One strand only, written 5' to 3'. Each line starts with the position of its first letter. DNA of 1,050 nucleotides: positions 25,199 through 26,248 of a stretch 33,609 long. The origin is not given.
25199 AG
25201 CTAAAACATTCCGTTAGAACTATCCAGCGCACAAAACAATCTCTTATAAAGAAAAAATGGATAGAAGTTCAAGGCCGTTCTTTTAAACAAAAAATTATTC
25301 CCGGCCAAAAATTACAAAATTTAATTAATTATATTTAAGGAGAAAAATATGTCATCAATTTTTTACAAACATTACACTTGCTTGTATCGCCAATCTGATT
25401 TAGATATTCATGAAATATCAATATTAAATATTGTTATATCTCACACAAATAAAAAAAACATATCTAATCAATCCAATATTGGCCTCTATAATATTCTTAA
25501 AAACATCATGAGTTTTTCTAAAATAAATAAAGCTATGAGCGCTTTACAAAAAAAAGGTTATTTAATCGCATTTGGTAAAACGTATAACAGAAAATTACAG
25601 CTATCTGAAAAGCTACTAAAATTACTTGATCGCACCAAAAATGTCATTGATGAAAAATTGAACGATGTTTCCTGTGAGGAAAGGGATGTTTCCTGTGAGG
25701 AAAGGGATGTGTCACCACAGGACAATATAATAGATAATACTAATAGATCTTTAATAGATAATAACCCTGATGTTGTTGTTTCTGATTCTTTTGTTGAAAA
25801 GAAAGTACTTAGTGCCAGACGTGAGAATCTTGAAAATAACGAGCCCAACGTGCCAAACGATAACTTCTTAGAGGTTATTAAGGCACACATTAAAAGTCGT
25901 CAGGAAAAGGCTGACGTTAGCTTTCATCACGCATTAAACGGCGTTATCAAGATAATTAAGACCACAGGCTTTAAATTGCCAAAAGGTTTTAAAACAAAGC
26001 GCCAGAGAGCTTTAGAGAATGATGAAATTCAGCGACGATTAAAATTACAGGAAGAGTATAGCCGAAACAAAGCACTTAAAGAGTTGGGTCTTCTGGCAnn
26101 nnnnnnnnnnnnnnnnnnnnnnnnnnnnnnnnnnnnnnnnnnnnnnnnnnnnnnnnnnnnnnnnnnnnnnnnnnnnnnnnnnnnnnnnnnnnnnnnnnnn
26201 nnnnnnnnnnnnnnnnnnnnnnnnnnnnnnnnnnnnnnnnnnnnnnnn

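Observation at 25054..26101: A second lambda-O-like initiator unit with its own intragenic iterons suggests a two-origin phage or a plasmid-style maintenance replicon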

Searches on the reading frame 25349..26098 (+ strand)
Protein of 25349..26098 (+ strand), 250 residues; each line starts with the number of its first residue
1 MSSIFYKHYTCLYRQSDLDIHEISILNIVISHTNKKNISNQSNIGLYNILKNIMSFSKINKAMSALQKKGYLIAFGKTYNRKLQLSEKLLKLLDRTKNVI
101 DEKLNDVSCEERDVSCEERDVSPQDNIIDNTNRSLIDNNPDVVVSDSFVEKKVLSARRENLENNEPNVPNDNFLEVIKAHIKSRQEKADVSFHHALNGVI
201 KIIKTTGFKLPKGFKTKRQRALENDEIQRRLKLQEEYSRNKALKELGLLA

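Call 7: search_protein_families(library=pfam, proteins=[window:25349-26098:+], max_evalue=0.1)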
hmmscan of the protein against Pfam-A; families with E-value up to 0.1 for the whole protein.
window:25349-26098:+ (250 aa): 1 family
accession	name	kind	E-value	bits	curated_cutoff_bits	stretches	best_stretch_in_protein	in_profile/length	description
PF14959.11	GSAP-16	-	0.062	13.6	27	0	177-217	20-60/108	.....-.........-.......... protein C-term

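Call 8: search_protein_families(library=phrogs, proteins=[window:25349-26098:+], max_evalue=0.1)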
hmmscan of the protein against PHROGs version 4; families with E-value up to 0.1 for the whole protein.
window:25349-26098:+ (250 aa): 1 family
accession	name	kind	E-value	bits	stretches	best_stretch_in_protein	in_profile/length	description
phrog_270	-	DNA, RNA and nucleotide metabolism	0.02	15.3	1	54-185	79-192/383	replication initiation protein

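Call 10: find_homologous_proteins(query=window:25349-26098:+, max_evalue=0.01)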
Query window:25349-26098:+ (250 aa): 1 proteins with E <= 0.01 among 703 candidates.
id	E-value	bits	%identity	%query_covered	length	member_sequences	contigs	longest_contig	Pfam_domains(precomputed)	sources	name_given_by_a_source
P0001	6.6e-155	532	100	100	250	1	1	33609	-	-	-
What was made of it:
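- The word-indexed search of 5.8 billion proteins finds only the protein itself (call 10).
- Tried and rejected: The word-indexed search of 5.8 billion proteins returned only the protein itself (call 10).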

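Call 19: predict_structure(protein=window:25349-26098:+)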
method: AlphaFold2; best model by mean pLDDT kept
length: 250 residues; sequences in the alignment: 1
mean_pLDDT: 42.6   pTM: 0.20
mean pLDDT of the five models: 42.6, 42.2, 41.3, 39.6, 38.9
residues with pLDDT >= 90: 6; 70-90: 19; 50-70: 8; < 50: 217
segments of 3 or more residues with pLDDT < 50: 1-177, 180-219
pLDDT, mean of each block of 10 residues (from residue 1): 30 34 37 34 37 41 43 32 33 34 32 31 30 32 36 44 42 47 42 44 45 44 76 90 78
secondary structure, 60 per line:
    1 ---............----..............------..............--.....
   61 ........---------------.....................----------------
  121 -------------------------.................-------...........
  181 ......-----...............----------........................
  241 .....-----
elements in order: H4-15 H20-33 H40-53 H56-68 H84-104 H146-162 H170-186 H192-206 H217-245
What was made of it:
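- Tried and rejected: Single-sequence AlphaFold gave pLDDT 43 and was unusable (call 19).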

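Call 20: search_protein_representatives(protein=window:25349-26098:+)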
Query: 250 residues. Proteins with E-value up to 0.001 (for the whole library): 6; up to 1e-10: 1; up to 1e-30: 1. The best 6 are listed.
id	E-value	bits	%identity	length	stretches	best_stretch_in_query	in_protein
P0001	2.1e-155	531.5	100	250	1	1-250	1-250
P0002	2.7e-08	50.4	36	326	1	126-238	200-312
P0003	1.4e-06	44.8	34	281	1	144-242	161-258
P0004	1.7e-04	38.0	27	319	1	7-241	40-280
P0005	4.9e-04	36.5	34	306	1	146-242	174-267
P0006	6.8e-04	36.0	33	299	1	141-241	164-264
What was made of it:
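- An exhaustive HMMER search finds five remote homologs (E = 2.7e-8 to 6.8e-4; call 20).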

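Call 22: search_protein_families(library=pfam, proteins=[P0002, P0003, P0004, P0005, P0006], max_evalue=0.01)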
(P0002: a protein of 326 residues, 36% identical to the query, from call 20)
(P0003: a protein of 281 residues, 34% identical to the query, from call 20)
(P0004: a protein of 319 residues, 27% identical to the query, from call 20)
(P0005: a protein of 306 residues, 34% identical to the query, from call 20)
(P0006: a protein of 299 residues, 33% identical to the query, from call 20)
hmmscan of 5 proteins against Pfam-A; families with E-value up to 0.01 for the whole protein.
P0002 (326 aa): 2 families
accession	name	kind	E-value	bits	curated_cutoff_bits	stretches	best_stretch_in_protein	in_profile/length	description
PF21715.3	CggR_N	-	0.0012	19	30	1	43-74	22-53/71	CggR N-terminal DNA binding domain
PF08279.18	HTH_11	-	0.0073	16.6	25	0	44-67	21-44/55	HTH domain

P0003 (281 aa): 1 family
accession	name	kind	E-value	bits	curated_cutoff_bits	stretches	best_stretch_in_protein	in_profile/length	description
PF13730.12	HTH_36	-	0.0022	18.2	25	1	21-74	3-55/55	Helix-turn-helix domain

P0004 (319 aa): 2 families
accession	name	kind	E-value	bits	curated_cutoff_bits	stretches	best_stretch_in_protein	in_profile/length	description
PF13730.12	HTH_36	-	0.00041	20.5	25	1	30-75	9-55/55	Helix-turn-helix domain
PF04492.19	Phage_rep_O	-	0.0011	19.9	28.7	1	40-80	44-84/95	Bacteriophage replication protein O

P0005 (306 aa): 0 families

P0006 (299 aa): 3 families
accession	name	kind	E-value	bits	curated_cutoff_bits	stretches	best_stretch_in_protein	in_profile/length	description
PF13730.12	HTH_36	-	1.1e-07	32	25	1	16-69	2-55/55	Helix-turn-helix domain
PF23744.1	ARM_LRRK2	-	0.0005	18.9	26.2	1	42-146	223-327/638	LRRK2 ARM repeat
PF04492.19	Phage_rep_O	-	0.00056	20.8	28.7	1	24-73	36-83/95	Bacteriophage replication protein O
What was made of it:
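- On Lambda-O / P22-gp18-type phage initiator with intragenic origin: Homolog P0006 passes the HTH_36 cut-off, and P0004 and P0006 touch Phage_rep_O (call 22).
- Some of them reach HTH_36 (32 bits, above the cut-off) and touch Phage_rep_O (call 22).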

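Call 24: find_encoding_contigs(protein=P0002, flank=8000, max_places=3)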
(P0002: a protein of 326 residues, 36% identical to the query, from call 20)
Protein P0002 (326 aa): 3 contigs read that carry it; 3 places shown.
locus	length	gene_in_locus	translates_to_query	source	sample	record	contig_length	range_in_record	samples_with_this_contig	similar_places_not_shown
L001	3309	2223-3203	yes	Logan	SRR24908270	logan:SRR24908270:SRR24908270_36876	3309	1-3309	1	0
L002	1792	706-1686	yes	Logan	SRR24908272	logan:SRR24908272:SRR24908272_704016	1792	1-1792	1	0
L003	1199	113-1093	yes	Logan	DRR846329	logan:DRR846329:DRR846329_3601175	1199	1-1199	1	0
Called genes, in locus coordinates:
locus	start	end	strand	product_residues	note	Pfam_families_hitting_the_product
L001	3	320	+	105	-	?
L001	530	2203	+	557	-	PF00270:DEAD, PF04851:ResIII, PF13401:AAA_22 (faint), PF09848:SLFN-g3_helicase (faint), PF00271:Helicase_C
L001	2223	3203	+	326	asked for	-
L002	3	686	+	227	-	?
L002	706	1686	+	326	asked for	-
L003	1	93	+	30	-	?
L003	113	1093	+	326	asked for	-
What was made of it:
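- On Lambda-O / P22-gp18-type phage initiator with intragenic origin: In L001 a homolog does sit next to the orthologous SF2 helicase (call 24).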

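Call 25: find_encoding_contigs(protein=P0004, flank=8000, max_places=3)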
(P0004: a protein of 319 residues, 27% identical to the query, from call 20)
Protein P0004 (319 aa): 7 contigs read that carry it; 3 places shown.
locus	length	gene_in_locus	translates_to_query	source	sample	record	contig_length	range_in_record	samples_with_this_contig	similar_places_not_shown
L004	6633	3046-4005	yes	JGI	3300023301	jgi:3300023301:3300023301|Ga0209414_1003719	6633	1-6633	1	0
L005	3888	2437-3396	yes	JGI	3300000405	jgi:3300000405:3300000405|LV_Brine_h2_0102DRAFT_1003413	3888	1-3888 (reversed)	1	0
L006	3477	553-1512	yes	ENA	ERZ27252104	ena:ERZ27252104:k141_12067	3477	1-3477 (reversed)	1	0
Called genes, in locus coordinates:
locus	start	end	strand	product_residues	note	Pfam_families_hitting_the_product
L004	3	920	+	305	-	?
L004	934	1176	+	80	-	-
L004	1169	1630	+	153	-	-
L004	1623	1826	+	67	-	-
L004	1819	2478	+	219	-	-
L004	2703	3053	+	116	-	-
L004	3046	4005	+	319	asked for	-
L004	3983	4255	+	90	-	-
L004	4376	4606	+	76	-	PF00313:CSD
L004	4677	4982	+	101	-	PF19905:DUF6378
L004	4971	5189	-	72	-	-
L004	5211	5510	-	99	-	-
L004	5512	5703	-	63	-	PF02599:CsrA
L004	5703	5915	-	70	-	-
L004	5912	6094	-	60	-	-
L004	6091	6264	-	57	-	-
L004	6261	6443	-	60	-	-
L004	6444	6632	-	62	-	?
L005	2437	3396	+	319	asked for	-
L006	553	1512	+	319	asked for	-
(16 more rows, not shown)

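Call 26: find_encoding_contigs(protein=P0003, flank=8000, max_places=3)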
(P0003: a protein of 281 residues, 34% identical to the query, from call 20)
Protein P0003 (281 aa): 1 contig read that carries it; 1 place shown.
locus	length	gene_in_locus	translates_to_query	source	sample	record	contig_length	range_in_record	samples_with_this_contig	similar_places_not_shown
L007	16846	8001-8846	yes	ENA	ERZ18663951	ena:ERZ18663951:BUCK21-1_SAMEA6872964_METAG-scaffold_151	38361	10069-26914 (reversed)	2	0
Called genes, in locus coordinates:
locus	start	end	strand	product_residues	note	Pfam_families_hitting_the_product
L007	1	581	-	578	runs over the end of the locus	PF00270:DEAD, PF04851:ResIII, PF13245:AAA_19 (faint), PF00271:Helicase_C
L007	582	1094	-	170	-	PF03118:RNA_pol_A_CTD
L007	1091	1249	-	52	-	-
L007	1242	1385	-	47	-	-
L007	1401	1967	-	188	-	-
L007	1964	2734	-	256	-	PF13479:AAA_24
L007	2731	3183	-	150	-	-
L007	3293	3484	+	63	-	PF14549:P22_Cro (weak)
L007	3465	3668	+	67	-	-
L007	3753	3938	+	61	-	-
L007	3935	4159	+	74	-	-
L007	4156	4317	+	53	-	-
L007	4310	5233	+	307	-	-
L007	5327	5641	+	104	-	-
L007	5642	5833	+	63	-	-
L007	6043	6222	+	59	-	-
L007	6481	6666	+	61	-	-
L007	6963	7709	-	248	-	PF01844:HNH, PF14279:HNH_5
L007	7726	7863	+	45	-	PF01402:RHH_1 (weak)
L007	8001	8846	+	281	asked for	-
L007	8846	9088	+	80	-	-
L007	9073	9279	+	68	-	PF00313:CSD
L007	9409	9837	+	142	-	-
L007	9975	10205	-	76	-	-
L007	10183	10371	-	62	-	PF02599:CsrA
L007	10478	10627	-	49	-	-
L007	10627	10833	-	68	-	-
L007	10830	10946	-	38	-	-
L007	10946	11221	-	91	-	-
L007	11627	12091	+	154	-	PF20901:Sf6_terminase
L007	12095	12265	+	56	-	-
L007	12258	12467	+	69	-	-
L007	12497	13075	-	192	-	PF07463:NUMOD4, PF13392:HNH_3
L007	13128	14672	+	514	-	-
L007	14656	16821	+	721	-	PF16510:P22_portal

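Call 27: find_encoding_contigs(protein=P0005, flank=8000, max_places=3)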
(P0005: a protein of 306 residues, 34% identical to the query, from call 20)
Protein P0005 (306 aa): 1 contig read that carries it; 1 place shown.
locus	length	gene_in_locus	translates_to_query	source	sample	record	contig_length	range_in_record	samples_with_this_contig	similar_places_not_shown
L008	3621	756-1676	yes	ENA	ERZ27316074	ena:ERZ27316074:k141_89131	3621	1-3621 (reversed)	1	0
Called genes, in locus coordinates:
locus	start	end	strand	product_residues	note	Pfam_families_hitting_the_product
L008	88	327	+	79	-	-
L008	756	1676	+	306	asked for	-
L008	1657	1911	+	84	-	-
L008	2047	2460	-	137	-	-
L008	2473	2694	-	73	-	-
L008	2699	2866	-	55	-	PF02599:CsrA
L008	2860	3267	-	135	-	-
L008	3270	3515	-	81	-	-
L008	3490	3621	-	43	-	?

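Call 28: find_encoding_contigs(protein=P0006, flank=8000, max_places=3)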
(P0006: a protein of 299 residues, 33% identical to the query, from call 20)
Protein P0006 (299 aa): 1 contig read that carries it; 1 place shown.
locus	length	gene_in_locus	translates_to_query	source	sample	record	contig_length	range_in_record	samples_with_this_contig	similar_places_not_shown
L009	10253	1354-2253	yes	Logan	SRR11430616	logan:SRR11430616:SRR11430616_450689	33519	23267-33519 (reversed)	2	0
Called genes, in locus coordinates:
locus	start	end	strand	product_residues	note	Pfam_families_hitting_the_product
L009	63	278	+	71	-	-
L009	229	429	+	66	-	-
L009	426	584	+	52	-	-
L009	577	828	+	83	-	-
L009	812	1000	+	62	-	-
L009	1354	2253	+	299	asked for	PF13730:HTH_36 (weak)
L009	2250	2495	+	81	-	-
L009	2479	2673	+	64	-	PF00313:CSD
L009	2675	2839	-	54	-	-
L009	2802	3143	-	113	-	-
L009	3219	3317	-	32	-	-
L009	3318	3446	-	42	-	-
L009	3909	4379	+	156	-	PF20901:Sf6_terminase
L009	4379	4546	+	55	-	-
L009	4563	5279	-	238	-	PF07463:NUMOD4, PF13392:HNH_3, PF13384:HTH_23 (faint), PF13518:HTH_28 (faint)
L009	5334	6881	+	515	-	-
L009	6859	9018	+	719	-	PF16510:P22_portal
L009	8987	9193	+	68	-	-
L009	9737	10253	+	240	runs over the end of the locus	-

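Call 35: find_homologous_proteins(query=A1, max_evalue=0.001)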
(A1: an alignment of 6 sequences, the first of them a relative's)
Query A1 (6 sequences) (250 aa, profile of the alignment): 4 proteins with E <= 0.001 among 5957 candidates.
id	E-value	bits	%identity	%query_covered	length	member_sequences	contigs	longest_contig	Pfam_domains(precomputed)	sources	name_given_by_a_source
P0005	5.7e-91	323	31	41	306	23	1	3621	-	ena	-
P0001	1.5e-74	269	100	100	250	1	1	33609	-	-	-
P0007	3.6e-23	100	31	32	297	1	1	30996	-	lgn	-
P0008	4.9e-7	47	28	15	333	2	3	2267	-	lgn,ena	-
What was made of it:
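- Tried and rejected: With the family profile it returned only P0005, P0007 and P0008 (call 35).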

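Call 36: find_encoding_contigs(protein=P0007, flank=10000, max_places=2)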
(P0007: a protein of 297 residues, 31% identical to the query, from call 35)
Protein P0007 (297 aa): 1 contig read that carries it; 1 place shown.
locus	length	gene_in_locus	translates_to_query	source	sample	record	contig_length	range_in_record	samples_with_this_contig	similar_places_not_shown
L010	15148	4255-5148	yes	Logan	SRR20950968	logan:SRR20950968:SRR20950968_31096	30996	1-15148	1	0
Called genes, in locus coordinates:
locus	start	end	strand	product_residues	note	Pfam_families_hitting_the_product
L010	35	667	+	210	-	PF01656:CbiA, PF09140:MipZ (faint), PF13614:AAA_31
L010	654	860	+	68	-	-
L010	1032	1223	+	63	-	-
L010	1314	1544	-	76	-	-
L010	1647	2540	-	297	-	PF03837:RecT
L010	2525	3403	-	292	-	PF12684:DUF3799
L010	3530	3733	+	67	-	-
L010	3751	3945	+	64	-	-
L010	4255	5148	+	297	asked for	-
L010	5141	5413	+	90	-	-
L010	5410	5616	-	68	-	-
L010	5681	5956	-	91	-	-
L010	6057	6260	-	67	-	-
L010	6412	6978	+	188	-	-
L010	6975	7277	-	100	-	-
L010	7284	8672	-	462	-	-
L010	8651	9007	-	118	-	PF05866:RusA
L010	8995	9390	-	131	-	PF08291:Peptidase_M15_3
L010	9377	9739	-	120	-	PF07087:DUF1353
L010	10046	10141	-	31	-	-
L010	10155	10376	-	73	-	-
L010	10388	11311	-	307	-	PF00657:Lipase_GDSL (weak), PF13472:Lipase_GDSL_2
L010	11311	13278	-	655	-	PF21722:Gly_rich_2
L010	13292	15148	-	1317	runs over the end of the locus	-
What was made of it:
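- L010, whose initiator belongs to the same family, also encodes a ParA (call 36).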

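Call 37: find_encoding_contigs(protein=P0001, flank=10000, max_places=3)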
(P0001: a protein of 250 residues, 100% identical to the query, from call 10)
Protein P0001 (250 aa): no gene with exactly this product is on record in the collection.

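Call 50: find_related_loci(query=A1, collection=viral_contigs, flank=10000)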
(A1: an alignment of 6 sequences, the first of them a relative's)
Query A1 (250 aa) in viral_contigs; peptide patterns used: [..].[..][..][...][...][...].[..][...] (x = any residue, [..] = any of these).
9 stretches matched a pattern, but none encodes a relative of the query by tblastn (E <= 1e-3).

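Call 52: find_related_loci(query=A3, collection=genome_contigs, flank=10000)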
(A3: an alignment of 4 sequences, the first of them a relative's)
Query A3 (299 aa) in genome_contigs; peptide patterns used: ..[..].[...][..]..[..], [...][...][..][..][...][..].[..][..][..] (x = any residue, [..] = any of these).
350 stretches matched a pattern, but none encodes a relative of the query by tblastn (E <= 1e-3).

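Call 53: find_related_loci(query=A3, collection=viral_contigs, flank=10000)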
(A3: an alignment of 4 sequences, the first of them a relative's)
Query A3 (299 aa) in viral_contigs; peptide patterns used: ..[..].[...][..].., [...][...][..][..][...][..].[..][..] (x = any residue, [..] = any of these).
323 stretches matched a pattern, but none encodes a relative of the query by tblastn (E <= 1e-3).
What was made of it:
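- Tried and rejected: Back-translated scans for the family in IMG/VR and in GTDB genomes confirmed no hit (calls 50, 52, 53).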

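Call 57: search_protein_families(library=pfam, proteins=[P0007, P0008], max_evalue=0.01)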
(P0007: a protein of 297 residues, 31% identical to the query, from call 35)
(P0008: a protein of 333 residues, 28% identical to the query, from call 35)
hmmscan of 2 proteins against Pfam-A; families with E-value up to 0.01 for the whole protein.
P0007 (297 aa): 0 families

P0008 (333 aa): 1 family
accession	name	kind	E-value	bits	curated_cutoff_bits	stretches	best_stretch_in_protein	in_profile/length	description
PF14780.11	NEPRO_N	-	0.0016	18.5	24.9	1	189-262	26-99/185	Nucleolus and neural progenitor protein, N-terminal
